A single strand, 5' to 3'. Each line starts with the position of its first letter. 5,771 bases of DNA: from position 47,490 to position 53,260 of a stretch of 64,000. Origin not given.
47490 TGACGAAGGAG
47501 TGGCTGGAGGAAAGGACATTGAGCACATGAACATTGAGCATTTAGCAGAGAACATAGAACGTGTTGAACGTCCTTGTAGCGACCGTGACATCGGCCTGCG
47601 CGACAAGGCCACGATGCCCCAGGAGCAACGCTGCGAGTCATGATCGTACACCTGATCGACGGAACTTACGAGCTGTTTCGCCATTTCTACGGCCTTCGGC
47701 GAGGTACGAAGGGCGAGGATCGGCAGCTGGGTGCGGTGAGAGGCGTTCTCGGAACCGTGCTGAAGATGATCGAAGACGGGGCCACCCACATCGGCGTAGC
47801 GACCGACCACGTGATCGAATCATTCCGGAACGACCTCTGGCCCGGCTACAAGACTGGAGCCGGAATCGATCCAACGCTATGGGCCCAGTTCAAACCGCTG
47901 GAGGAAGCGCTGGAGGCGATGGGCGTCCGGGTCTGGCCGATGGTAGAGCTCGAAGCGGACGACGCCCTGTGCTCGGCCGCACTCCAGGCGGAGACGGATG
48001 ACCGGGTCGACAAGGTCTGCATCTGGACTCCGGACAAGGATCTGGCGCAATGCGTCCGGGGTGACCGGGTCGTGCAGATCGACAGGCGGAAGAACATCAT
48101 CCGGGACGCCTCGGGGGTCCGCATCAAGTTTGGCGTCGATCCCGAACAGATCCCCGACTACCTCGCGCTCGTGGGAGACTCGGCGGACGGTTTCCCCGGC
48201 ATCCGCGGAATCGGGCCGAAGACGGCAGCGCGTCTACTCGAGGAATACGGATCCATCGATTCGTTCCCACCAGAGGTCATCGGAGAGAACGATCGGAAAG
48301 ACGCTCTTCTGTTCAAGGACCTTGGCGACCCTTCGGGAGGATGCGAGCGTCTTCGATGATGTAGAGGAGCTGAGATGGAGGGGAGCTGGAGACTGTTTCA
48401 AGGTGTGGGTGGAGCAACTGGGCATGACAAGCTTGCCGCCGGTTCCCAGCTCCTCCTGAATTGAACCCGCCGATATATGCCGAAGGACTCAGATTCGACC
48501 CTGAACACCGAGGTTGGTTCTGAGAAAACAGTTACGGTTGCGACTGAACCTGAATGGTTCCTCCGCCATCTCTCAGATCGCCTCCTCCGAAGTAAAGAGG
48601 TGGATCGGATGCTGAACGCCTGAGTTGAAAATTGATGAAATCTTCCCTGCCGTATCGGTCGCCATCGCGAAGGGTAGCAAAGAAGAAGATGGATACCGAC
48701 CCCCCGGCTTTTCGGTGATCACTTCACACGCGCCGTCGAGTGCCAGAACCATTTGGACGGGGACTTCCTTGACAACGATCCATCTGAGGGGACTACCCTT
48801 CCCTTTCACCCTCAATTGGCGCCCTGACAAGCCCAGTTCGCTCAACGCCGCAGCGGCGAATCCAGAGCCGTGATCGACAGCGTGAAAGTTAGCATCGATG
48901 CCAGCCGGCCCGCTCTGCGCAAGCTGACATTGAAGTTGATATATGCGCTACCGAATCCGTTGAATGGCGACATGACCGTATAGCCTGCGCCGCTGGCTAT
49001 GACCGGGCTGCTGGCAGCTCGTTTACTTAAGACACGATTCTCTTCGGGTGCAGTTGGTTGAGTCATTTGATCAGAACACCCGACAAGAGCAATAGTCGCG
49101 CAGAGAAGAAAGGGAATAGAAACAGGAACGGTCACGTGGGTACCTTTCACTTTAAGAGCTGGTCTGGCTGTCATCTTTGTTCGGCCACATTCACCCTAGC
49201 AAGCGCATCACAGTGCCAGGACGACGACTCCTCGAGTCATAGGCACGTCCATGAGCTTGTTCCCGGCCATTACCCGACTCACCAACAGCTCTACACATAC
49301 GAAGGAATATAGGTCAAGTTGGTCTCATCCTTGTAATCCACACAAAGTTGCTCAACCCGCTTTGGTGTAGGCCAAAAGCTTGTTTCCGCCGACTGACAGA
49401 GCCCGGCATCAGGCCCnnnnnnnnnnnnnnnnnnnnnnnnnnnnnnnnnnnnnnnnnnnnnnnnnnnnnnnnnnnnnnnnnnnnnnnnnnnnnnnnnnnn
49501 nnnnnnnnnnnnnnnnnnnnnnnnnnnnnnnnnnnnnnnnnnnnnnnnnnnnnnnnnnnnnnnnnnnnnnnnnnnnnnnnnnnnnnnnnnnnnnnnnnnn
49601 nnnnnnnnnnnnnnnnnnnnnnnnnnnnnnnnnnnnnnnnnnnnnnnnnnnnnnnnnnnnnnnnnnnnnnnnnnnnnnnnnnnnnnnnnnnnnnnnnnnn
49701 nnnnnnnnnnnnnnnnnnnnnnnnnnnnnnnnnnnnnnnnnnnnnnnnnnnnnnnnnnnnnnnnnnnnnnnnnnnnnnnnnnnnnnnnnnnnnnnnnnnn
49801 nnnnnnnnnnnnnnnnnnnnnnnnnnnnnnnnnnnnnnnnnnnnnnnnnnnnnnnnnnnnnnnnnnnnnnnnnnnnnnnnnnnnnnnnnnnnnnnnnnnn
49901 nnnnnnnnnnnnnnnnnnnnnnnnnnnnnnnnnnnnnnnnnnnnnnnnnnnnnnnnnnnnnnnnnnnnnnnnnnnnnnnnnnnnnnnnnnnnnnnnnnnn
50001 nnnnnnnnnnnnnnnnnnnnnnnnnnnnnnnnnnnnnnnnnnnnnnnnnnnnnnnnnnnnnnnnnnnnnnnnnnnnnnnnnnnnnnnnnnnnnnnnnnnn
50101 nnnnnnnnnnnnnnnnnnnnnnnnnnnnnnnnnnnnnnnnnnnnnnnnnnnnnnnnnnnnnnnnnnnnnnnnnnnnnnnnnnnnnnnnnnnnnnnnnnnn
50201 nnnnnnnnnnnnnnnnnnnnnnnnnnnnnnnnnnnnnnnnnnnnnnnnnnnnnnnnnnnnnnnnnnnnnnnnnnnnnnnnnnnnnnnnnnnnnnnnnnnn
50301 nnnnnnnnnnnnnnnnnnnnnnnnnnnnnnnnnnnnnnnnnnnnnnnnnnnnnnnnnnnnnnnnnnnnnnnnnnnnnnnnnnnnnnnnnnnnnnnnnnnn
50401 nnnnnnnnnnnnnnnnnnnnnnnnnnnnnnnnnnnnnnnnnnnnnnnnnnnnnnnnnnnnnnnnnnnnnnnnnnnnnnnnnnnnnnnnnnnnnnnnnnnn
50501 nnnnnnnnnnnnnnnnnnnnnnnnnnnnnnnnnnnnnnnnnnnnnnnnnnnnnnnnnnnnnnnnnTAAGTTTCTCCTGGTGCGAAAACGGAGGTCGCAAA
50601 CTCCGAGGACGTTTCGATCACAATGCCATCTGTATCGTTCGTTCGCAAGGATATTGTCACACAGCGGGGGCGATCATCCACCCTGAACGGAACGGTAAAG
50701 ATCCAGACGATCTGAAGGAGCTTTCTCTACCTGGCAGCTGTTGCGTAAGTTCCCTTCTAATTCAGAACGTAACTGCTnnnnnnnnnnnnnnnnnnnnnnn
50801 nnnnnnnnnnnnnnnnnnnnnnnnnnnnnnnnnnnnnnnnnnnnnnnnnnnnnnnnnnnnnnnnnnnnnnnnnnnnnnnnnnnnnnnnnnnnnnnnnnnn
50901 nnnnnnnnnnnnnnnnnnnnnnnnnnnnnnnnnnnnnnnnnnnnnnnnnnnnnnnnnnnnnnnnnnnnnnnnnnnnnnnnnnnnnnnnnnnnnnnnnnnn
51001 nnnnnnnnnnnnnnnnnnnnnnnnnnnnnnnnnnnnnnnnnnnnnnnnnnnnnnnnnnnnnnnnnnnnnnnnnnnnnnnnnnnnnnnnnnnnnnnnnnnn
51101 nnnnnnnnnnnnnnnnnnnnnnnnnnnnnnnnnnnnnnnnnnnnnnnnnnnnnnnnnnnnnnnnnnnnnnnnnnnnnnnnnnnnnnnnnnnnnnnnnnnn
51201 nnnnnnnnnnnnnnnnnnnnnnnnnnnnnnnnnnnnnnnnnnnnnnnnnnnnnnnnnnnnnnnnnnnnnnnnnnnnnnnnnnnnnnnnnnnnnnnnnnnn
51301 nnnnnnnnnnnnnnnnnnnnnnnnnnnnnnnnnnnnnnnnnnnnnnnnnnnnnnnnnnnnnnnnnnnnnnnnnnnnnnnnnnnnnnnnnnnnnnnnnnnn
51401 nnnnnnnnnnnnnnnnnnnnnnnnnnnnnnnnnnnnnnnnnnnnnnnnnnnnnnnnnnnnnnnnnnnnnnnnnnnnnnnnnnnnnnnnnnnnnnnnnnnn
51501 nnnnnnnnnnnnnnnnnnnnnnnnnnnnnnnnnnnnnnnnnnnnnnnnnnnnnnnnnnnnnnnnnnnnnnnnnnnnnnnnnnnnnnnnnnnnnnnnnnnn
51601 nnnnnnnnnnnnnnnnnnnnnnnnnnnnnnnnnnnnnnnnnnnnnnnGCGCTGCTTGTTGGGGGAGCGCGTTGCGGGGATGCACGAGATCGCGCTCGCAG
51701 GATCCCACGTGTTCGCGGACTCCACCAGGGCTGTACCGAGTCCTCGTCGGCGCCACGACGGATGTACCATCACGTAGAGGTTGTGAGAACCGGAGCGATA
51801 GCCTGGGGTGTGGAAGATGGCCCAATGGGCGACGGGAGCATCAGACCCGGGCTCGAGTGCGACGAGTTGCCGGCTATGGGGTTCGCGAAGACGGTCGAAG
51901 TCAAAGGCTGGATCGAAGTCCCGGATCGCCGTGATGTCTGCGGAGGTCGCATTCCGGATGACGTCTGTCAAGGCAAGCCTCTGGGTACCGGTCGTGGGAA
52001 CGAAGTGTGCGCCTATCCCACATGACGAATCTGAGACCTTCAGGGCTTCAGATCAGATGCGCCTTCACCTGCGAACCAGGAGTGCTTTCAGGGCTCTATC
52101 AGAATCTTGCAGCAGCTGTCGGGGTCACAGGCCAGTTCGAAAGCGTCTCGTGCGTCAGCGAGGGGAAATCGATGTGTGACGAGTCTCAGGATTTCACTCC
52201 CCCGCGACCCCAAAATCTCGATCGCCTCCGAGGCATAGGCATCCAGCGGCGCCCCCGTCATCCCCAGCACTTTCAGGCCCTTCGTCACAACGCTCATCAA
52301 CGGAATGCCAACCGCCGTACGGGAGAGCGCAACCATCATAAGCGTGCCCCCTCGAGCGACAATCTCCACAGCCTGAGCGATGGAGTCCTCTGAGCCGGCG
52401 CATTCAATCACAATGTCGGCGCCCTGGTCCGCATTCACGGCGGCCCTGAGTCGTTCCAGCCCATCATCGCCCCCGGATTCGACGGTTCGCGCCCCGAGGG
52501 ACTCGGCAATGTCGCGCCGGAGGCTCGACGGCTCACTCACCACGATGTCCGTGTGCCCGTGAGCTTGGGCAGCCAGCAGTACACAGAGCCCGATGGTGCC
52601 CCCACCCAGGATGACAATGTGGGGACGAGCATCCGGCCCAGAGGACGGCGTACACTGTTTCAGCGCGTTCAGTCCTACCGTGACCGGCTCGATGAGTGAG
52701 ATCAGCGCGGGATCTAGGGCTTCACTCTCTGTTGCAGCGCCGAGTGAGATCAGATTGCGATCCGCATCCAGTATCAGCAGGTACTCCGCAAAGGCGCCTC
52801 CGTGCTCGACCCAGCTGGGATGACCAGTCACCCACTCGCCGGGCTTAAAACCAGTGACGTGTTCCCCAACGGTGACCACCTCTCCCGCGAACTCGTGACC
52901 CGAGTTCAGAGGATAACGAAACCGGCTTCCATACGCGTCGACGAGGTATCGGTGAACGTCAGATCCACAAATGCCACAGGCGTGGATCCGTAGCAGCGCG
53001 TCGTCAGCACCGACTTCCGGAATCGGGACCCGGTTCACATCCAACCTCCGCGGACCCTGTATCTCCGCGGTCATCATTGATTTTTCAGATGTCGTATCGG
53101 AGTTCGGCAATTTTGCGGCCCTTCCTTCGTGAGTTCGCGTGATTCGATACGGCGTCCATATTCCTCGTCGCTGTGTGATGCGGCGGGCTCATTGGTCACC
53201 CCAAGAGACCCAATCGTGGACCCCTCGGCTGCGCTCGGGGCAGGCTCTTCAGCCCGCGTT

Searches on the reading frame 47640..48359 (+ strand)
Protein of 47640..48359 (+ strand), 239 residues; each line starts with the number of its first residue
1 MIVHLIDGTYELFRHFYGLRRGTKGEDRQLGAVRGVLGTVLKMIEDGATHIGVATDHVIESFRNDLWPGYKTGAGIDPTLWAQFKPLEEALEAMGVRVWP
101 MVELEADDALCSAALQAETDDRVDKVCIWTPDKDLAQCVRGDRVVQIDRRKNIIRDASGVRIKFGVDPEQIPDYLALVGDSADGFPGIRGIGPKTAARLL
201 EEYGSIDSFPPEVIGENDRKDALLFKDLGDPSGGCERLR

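Call 52: search_protein_families(library=pfam, proteins=[window:47640-48359:+], max_evalue=0.01)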
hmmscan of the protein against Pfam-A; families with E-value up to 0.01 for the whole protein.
window:47640-48359:+ (239 aa): 4 families
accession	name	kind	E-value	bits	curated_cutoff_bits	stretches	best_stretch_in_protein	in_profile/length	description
PF02739.22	5_3_exonuc_N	-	3.2e-28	99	34.3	1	4-164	3-163/164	5'-3' exonuclease, N-terminal resolvase-like domain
PF01367.25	5_3_exonuc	-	6.2e-17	62.3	40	1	166-209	1-44/97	5'-3' exonuclease, C-terminal SAM fold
PF14520.12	HHH_5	-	0.0045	17.9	27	1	188-208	7-28/57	Helix-hairpin-helix domain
PF12826.13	HHH_2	-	0.0086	16.7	27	0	187-208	7-28/64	Helix-hairpin-helix motif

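Call 67: find_homologous_proteins(query=window:47640-48359:+, max_evalue=1e-20)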
Query window:47640-48359:+ (239 aa): 8000 proteins with E <= 1e-20 among 8000 candidates; the best 120 are listed.
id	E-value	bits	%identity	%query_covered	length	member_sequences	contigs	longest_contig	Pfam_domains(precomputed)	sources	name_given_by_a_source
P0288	6.2e-150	515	99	96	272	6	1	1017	PF01367.26,PF02739.23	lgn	-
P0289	5.3e-132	457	87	96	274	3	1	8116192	PF01367.26,PF02739.23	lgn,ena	-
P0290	3.6e-131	454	87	96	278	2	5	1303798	PF01367.26,PF02739.23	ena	-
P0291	1.7e-129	448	85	96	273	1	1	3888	PF01367.26,PF02739.23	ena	-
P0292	2.4e-129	448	86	96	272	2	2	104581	PF01367.26,PF02739.23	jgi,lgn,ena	jgi:5'-3' exonuclease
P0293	1.9e-127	442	-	-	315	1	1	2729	PF01367.26,PF02739.23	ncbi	ncbi:MAG TPA: 5'-3' exonuclease H3TH domain-containing protein, partial [Thermoanaerobaculia bacteri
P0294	4.0e-127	441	83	96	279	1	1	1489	PF01367.26,PF02739.23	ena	-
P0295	5.0e-127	440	85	96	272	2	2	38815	PF01367.26,PF02739.23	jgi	jgi:5'-3' exonuclease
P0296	1.1e-125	436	85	95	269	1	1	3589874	PF01367.26,PF02739.23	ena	-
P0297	1.3e-124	432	84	96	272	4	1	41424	PF01367.26,PF02739.23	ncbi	-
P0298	2.9e-124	431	83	96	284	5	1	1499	PF01367.26,PF02739.23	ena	-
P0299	5.8e-118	411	79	95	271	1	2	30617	PF01367.26,PF02739.23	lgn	-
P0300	7.8e-116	404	79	96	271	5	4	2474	PF01367.26,PF02739.23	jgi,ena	-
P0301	1.6e-115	403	79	95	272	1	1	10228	PF01367.26,PF02739.23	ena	-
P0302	1.0e-113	397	78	96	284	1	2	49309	PF01367.26,PF02739.23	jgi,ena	-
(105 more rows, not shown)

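Call 70: find_encoding_contigs(protein=window:47640-48359:+, flank=2000, max_places=8)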
Protein window:47640-48359:+ (239 aa): 16 contigs read that carry it; 4 places shown.
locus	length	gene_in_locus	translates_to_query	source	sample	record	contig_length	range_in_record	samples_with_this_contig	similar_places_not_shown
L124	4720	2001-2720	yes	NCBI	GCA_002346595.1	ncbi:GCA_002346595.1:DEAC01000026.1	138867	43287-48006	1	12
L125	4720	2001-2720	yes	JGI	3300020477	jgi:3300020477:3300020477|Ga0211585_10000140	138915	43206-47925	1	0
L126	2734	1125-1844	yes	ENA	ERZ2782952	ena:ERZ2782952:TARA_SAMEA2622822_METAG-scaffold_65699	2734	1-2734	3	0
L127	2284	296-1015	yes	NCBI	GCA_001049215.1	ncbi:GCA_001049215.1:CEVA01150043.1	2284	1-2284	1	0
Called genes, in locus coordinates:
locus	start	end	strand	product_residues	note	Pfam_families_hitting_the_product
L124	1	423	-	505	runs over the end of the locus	PF00884:Sulfatase, PF16347:SGSH_C (faint)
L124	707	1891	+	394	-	PF02746:MR_MLE_N, PF13378:MR_MLE_C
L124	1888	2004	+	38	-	-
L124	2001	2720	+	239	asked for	PF02739:5_3_exonuc_N, PF01367:5_3_exonuc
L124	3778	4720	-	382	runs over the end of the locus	-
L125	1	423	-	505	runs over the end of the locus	PF00884:Sulfatase, PF16347:SGSH_C (faint)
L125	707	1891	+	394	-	PF02746:MR_MLE_N, PF13378:MR_MLE_C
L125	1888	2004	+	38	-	-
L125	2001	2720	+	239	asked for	PF02739:5_3_exonuc_N, PF01367:5_3_exonuc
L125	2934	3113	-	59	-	-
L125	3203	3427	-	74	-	-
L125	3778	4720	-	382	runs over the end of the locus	-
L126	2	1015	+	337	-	?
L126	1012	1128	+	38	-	-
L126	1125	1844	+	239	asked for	PF02739:5_3_exonuc_N, PF01367:5_3_exonuc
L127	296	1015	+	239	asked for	PF02739:5_3_exonuc_N, PF01367:5_3_exonuc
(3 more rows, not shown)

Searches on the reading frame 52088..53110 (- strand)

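Call 6: search_protein_families(library=ncbifam, proteins=[window:52088-53110:-], max_evalue=0.01)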
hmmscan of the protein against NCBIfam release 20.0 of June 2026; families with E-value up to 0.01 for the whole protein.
window:52088-53110:- (340 aa): 22 families
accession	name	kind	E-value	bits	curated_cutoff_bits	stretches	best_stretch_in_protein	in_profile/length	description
NF003808.0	PRK05396.1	equivalog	4.1e-45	154.1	380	2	101-338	115-338/341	L-threonine 3-dehydrogenase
NF041097.1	keto_inos_dh_IolM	equivalog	7.4e-43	146.7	450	2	104-334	150-384/389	scyllo-inosose 3-dehydrogenase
TIGR00692.1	tdh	equivalog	4.3e-42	144.3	458.35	2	101-330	113-331/340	L-threonine 3-dehydrogenase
NF007375.0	PRK09880.1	equivalog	1.2e-26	93.3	469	2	131-338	143-341/344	L-idonate 5-dehydrogenase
NF007642.0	PRK10309.1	equivalog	2.3e-25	89.6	550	2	104-260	114-259/347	galactitol-1-phosphate 5-dehydrogenase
NF007489.0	PRK10083.1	equivalog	2.2e-22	79.5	376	2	14-98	3-85/339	Zn-dependent oxidoreductase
TIGR02824.1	quinone_pig3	subfamily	2.7e-19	69.4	296.8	1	14-338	6-323/325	putative NAD(P)H quinone oxidoreductase, PIG3 family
TIGR03451.1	mycoS_dep_FDH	equivalog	3.9e-19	68.7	512.9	2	24-95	15-83/358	S-(hydroxymethyl)mycothiol dehydrogenase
TIGR03989.1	Rxyl_3153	subfamily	1.4e-18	67.4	440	2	23-94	14-83/370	NDMA-dependent alcohol dehydrogenase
TIGR03366.1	HpnZ_proposed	hypoth_equivalog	1.5e-17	63.8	328.1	2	103-318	106-313/315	putative phosphonate catabolism associated alcohol dehydrogenase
NF010344.0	PRK13771.1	subfamily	3.3e-16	59.2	349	1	22-96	12-84/334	putative alcohol dehydrogenase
TIGR01202.1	bchC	equivalog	1.1e-14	54.3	291.25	1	17-338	7-307/308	chlorophyll synthesis pathway protein BchC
TIGR03201.1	dearomat_had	equivalog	8.2e-14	51.4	338.65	2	22-83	10-70/349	6-hydroxycyclohex-1-ene-1-carbonyl-CoA dehydrogenase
NF047908.1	AldhRedAhr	equivalog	3.9e-13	49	470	1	22-94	15-85/335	NADPH-dependent aldehyde reductase Ahr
NF006940.0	PRK09422.1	equivalog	5.1e-13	48.7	344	2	19-95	8-81/338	alcohol dehydrogenase AdhP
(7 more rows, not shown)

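Call 7: search_protein_families(library=pfam, proteins=[window:52088-53110:-], max_evalue=0.01)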
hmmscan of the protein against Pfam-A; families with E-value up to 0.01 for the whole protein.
window:52088-53110:- (340 aa): 5 families
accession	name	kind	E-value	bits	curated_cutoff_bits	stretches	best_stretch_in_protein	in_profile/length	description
PF00107.32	ADH_zinc_N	-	4.6e-20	72.3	31.8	1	173-288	2-116/129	Zinc-binding dehydrogenase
PF08240.17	ADH_N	-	3.7e-16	59.7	23.5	1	34-113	1-94/104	Alcohol dehydrogenase GroES-like domain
PF16912.11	Glu_dehyd_C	-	2.3e-12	47.3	34.9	1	139-326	6-200/211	Glucose dehydrogenase C-terminus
PF13602.12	ADH_zinc_N_2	-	2.6e-06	28.9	27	1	225-327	18-123/134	Zinc-binding dehydrogenase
PF03435.24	Sacchrp_dh_NADP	-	0.0053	17.5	25.1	1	165-258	1-95/129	Saccharopine dehydrogenase NADP binding domain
